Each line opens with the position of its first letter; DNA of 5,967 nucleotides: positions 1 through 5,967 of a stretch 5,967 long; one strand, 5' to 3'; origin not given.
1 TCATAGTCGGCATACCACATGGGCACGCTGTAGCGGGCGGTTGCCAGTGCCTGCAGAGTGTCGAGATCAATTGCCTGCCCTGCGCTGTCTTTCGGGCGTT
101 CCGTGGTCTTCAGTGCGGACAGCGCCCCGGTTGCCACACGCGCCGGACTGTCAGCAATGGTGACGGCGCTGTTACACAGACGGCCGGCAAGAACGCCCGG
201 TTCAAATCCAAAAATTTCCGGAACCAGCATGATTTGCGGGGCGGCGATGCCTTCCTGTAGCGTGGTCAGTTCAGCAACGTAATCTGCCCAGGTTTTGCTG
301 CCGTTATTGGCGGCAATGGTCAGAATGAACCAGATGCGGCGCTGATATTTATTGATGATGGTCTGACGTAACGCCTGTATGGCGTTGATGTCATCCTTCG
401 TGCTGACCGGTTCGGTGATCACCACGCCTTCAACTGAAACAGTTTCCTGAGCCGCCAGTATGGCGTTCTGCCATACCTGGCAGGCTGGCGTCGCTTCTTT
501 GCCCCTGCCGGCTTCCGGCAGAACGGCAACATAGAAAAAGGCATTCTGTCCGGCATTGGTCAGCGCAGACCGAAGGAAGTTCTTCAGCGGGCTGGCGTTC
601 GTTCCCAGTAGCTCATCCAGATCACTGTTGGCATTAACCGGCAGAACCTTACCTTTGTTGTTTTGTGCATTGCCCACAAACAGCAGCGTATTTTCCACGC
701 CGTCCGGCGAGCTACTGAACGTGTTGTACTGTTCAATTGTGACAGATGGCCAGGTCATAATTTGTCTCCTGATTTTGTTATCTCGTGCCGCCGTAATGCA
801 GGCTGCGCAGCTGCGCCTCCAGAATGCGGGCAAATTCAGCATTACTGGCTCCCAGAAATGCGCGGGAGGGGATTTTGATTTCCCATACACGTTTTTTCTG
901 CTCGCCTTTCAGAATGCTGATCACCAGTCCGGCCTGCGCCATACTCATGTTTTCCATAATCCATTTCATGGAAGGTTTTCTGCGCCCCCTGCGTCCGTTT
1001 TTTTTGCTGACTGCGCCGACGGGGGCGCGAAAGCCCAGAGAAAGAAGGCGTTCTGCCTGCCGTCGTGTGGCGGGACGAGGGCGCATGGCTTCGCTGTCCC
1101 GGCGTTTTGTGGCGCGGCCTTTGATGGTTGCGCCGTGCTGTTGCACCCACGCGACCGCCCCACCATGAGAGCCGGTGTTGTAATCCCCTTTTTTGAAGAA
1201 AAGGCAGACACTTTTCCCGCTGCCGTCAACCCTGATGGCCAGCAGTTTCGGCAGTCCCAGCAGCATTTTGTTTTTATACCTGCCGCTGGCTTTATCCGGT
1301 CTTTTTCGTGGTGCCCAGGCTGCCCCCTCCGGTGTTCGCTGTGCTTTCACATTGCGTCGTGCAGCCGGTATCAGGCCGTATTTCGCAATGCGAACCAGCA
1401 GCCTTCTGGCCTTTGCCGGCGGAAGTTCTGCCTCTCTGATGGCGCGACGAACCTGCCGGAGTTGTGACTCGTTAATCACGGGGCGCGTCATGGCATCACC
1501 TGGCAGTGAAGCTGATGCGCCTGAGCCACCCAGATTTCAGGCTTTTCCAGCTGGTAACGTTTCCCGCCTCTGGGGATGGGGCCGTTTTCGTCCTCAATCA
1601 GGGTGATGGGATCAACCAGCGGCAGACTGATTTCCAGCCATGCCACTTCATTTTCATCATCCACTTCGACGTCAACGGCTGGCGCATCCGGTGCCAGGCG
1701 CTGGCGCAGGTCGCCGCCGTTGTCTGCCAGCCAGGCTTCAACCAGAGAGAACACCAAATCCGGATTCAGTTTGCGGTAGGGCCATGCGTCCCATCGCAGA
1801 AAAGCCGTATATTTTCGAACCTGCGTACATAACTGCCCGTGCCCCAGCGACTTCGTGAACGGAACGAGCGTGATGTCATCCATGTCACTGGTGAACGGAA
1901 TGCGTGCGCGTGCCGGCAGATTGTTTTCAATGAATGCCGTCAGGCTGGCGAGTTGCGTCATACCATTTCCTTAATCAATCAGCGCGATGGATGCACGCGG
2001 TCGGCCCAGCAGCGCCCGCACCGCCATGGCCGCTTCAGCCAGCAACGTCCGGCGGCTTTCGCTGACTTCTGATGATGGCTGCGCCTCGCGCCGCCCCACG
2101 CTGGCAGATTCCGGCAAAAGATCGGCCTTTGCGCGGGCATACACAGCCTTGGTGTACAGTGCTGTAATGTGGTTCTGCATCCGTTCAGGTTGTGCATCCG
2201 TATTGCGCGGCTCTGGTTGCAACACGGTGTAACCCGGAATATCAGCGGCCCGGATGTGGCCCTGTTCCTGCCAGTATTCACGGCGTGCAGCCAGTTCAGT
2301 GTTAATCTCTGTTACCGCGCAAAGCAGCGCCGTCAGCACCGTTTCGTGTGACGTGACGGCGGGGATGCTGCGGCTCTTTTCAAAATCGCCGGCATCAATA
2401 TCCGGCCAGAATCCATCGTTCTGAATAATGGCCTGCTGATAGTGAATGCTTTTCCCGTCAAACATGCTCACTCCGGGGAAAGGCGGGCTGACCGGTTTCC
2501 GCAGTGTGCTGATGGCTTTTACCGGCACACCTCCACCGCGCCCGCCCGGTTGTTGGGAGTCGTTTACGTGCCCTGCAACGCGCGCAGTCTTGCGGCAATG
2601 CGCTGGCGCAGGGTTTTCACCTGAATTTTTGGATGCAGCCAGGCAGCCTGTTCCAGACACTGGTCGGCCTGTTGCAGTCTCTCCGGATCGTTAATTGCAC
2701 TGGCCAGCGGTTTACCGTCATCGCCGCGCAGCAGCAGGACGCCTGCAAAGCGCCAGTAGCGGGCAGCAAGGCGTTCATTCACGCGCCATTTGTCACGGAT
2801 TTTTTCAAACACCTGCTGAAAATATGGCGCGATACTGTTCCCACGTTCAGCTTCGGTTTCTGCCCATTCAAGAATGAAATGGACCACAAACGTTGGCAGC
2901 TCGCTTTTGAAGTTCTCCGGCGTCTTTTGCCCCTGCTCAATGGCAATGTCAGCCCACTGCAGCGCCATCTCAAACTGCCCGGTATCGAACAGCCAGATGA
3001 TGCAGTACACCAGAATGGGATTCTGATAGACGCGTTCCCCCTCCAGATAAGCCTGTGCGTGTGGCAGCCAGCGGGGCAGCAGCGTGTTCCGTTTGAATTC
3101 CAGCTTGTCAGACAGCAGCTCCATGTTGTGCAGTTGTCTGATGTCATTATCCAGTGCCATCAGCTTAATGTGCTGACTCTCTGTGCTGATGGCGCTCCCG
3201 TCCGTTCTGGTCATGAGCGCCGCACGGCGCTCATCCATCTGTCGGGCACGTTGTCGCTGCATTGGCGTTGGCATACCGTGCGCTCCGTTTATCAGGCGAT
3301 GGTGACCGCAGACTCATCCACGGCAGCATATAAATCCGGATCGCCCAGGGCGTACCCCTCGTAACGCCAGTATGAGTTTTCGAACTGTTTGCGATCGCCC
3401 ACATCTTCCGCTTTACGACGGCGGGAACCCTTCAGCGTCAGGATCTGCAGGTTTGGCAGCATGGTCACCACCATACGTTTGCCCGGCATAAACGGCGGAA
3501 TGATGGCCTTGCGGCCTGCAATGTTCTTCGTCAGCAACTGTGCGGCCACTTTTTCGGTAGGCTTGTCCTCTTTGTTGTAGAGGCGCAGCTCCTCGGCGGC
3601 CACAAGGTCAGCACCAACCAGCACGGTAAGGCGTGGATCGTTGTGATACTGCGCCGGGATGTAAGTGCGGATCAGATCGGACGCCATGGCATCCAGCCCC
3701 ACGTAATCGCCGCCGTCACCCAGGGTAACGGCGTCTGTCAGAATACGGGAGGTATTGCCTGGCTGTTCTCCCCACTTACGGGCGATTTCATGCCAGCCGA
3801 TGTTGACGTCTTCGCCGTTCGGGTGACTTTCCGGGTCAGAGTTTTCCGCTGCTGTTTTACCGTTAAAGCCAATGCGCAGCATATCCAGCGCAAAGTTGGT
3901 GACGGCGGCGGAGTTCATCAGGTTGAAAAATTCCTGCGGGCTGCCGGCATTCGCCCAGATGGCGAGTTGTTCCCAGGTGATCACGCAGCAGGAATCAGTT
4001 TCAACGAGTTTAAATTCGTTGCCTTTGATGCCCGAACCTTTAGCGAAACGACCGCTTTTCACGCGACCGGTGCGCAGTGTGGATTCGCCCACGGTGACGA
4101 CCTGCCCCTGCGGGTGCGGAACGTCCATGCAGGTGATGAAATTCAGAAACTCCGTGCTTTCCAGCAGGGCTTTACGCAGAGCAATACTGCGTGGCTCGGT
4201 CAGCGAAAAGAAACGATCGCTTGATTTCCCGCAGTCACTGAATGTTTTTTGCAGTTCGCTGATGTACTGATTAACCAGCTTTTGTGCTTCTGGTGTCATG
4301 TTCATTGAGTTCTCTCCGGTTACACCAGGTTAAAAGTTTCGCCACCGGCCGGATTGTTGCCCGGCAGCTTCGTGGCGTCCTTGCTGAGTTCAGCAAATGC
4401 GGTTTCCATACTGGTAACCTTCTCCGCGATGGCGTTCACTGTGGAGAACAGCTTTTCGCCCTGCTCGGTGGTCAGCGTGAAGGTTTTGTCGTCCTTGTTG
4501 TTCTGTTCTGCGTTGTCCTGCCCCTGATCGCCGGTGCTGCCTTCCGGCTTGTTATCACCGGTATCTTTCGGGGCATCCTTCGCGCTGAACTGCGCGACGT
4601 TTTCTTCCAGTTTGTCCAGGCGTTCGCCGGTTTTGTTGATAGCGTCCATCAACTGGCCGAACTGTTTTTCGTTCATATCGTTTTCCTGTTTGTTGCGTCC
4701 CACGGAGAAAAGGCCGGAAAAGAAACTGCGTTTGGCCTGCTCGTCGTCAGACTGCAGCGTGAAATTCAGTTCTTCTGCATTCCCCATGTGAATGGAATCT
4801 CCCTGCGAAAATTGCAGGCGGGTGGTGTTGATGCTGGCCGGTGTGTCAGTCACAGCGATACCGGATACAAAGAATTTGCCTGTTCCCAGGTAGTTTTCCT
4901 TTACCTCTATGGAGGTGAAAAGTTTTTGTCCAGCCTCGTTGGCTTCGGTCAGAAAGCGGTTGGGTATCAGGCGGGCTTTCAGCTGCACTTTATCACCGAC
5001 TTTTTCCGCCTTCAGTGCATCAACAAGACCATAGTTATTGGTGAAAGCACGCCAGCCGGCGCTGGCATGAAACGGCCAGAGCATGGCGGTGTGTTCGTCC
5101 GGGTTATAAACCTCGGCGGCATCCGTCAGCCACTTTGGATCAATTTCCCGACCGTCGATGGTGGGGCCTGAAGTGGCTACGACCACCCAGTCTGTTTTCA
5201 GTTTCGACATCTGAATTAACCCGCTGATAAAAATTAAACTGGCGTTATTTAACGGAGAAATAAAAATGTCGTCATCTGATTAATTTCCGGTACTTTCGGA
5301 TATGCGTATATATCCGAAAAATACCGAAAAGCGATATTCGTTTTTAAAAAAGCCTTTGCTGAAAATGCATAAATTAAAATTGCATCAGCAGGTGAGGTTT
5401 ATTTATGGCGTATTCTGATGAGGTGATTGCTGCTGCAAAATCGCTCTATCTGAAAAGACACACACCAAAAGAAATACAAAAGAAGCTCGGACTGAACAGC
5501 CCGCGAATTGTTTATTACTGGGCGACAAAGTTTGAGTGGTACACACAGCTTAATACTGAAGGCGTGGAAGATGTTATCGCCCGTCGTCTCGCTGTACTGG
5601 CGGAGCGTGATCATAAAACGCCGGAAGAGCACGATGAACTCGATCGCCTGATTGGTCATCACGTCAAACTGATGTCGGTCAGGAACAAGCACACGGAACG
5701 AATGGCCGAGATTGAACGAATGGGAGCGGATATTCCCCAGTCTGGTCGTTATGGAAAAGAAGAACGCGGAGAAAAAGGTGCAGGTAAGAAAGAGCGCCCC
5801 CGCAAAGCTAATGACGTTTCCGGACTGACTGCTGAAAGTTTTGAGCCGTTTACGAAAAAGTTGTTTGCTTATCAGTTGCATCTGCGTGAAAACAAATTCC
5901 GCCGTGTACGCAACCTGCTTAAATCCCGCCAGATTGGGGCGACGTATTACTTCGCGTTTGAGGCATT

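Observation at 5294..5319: Perfect inverted repeat centred almost exactly midway between the divergent scaffold and terminase start codons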

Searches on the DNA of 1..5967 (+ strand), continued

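Call 20: get_annotated_region(hit=H120, flank=6000)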
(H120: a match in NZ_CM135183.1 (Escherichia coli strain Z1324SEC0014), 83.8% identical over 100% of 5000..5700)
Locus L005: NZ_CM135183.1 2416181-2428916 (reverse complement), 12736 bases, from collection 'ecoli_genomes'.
description: Escherichia coli strain Z1324SEC0014 chromosome, whole genome shotgun sequence
organism: Escherichia coli strain Z1324SEC0014 (NCBI taxid 562)
replicon: chromosome; assembly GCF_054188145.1
host: Swine; source: Rectal swab; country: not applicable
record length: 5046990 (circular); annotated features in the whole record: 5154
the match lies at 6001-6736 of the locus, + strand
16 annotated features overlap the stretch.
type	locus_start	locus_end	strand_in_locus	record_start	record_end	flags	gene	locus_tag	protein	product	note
CDS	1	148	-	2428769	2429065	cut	-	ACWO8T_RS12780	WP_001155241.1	phage holin family protein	-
CDS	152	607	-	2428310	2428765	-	-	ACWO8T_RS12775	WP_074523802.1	phage protein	-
CDS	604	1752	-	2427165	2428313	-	-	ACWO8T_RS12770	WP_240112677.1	DUF2586 domain-containing protein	-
CDS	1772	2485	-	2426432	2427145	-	-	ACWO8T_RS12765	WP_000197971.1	phage virion morphogenesis protein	-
CDS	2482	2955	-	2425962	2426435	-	-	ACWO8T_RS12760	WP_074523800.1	phage tail protein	-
CDS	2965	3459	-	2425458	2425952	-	-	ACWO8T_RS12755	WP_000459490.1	head completion/stabilization protein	-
CDS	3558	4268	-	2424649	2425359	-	gpM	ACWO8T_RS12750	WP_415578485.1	phage terminase small subunit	-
CDS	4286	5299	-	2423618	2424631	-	-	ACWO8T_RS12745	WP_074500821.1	phage major capsid protein, P2 family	-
CDS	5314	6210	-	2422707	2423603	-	-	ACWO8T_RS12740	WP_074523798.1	GPO family capsid scaffolding protein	-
CDS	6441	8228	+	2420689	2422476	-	-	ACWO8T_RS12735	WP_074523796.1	terminase large subunit domain-containing protein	-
CDS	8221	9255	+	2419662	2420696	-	-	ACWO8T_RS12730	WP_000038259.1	phage portal protein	-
CDS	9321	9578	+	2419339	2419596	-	-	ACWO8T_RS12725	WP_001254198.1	Ogr/Delta-like zinc finger protein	-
CDS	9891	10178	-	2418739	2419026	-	-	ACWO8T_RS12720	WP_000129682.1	hypothetical protein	-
CDS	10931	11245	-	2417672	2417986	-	-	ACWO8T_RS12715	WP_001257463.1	plasmid partitioning/stability family protein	-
CDS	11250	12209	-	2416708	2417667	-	-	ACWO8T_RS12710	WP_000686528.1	plasmid segregation protein ParM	-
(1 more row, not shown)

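Call 21: get_annotated_region(hit=H122, flank=6000)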
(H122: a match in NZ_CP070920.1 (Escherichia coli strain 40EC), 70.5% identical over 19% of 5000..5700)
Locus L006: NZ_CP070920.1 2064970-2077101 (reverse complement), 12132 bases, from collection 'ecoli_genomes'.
description: Escherichia coli strain 40EC chromosome, complete genome
organism: Escherichia coli strain 40EC (NCBI taxid 562)
replicon: chromosome; assembly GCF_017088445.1
host: Homo sapiens; source: feces; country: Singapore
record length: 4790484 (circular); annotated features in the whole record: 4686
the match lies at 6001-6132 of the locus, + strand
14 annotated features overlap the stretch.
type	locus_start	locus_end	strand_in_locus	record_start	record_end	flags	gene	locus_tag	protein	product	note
CDS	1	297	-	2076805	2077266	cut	-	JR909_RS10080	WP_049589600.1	phage protein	-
CDS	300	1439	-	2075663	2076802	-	-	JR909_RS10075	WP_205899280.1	DUF2586 domain-containing protein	-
CDS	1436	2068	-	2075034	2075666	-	-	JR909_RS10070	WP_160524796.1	phage virion morphogenesis protein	-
CDS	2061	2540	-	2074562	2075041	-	-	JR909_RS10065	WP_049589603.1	phage tail protein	-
CDS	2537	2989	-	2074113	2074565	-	-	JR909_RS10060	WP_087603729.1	head completion/stabilization protein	-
CDS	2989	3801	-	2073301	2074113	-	gpM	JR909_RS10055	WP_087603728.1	phage terminase small subunit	-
CDS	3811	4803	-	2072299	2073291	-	-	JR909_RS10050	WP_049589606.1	phage major capsid protein, P2 family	-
CDS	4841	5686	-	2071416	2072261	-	-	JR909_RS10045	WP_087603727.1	GPO family capsid scaffolding protein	-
CDS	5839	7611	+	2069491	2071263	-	-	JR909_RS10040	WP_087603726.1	terminase large subunit domain-containing protein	-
CDS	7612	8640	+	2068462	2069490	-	-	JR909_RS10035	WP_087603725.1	phage portal protein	-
CDS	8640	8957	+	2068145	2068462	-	-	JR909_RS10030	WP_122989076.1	ogr/Delta-like zinc finger family protein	-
CDS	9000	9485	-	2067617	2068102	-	-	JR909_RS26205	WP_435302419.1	hypothetical protein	-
CDS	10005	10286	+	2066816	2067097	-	sfsB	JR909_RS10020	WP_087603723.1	DNA-binding transcriptional regulator SfsB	-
CDS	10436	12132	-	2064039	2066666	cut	-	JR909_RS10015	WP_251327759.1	replication endonuclease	-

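Call 22: get_annotated_region(hit=H129, flank=6000)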
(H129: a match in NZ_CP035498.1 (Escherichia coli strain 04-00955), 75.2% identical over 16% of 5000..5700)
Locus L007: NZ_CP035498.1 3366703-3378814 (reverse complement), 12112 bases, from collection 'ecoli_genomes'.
description: Escherichia coli strain 04-00955 chromosome, complete genome
organism: Escherichia coli strain 04-00955 (NCBI taxid 562)
replicon: chromosome; assembly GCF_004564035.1
host: Homo sapiens; source: stool; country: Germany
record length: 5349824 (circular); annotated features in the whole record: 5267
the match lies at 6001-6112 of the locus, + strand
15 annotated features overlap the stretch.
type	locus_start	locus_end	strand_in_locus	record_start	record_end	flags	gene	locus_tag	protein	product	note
CDS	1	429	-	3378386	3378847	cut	-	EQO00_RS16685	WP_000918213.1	phage protein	-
CDS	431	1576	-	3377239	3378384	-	-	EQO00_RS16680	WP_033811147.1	DUF2586 domain-containing protein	-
CDS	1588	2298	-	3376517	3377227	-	-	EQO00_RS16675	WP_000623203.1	hypothetical protein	-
CDS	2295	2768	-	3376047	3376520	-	-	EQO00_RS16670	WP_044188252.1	phage tail protein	-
CDS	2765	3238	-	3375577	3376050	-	-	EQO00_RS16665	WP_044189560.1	head completion/stabilization protein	-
CDS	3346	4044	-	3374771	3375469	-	gpM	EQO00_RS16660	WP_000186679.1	phage terminase small subunit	-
CDS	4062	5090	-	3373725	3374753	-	-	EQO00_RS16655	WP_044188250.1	phage major capsid protein, P2 family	-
CDS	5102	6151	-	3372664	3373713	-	-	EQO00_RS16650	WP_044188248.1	GPO family capsid scaffolding protein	-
CDS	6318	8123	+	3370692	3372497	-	-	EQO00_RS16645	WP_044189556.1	terminase large subunit domain-containing protein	-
CDS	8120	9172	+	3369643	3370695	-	-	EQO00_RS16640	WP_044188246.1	phage portal protein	-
CDS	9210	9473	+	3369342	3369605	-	-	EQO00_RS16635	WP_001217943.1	ogr/Delta-like zinc finger family protein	-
CDS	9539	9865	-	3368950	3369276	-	-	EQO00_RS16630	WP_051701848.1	MarR family transcriptional regulator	-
CDS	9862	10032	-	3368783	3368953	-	-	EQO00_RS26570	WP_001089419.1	hypothetical protein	-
CDS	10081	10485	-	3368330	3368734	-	-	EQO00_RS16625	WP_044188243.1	hypothetical protein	-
CDS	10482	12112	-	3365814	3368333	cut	-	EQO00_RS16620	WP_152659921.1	replication endonuclease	-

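Call 23: get_annotated_region(hit=H138, flank=6000)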
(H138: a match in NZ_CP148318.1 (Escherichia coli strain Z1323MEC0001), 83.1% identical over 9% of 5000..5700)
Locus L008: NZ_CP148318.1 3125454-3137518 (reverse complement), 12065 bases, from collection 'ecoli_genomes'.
description: Escherichia coli strain Z1323MEC0001 chromosome, complete genome
organism: Escherichia coli strain Z1323MEC0001 (NCBI taxid 562)
replicon: chromosome; assembly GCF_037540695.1
host: Mammal; source: -; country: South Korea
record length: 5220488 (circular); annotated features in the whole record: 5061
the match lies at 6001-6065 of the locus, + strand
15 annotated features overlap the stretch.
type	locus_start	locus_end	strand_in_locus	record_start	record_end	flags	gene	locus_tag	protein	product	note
CDS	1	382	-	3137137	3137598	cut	-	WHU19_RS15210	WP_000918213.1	phage protein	-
CDS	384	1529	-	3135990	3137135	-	-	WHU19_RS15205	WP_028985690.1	DUF2586 domain-containing protein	-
CDS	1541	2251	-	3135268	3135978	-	-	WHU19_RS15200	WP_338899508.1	hypothetical protein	-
CDS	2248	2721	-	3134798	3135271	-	-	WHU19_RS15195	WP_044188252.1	phage tail protein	-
CDS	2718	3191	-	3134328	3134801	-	-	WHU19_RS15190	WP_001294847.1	head completion/stabilization protein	-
CDS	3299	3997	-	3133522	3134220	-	gpM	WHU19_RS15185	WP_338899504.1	phage terminase small subunit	-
CDS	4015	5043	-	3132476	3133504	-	-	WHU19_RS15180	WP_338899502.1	phage major capsid protein, P2 family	-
CDS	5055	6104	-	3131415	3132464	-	-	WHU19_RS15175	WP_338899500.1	GPO family capsid scaffolding protein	-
CDS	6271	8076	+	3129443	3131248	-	-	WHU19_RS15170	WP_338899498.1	terminase large subunit domain-containing protein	-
CDS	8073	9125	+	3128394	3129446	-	-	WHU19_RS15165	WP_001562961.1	phage portal protein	-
CDS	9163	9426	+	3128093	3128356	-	-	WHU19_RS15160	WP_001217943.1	ogr/Delta-like zinc finger family protein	-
CDS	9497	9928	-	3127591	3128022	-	-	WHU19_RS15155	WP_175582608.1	type II toxin-antitoxin system YafO family toxin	-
CDS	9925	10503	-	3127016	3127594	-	-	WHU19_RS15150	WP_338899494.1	hypothetical protein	-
CDS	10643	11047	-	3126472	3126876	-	-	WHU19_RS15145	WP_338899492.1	hypothetical protein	-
CDS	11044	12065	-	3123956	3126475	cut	-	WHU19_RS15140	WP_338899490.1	replication endonuclease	-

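Call 77: search_rna_families(source=window, start=5150, end=5460, threshold=evalue, max_evalue=1)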
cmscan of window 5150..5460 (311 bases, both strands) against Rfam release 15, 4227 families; matches with E-value up to 1: 2.
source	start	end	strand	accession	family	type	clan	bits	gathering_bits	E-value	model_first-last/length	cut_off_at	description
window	5271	5444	+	RF00424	SCARNA16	Gene; snRNA; snoRNA; scaRNA;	-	16.2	65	0.22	1-187/187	no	Small Cajal body specific RNA 16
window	5275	5349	-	RF02574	Ricks_sRNA10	Gene; sRNA;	-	15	97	0.5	1-352/352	no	Rickettsia sRNA 10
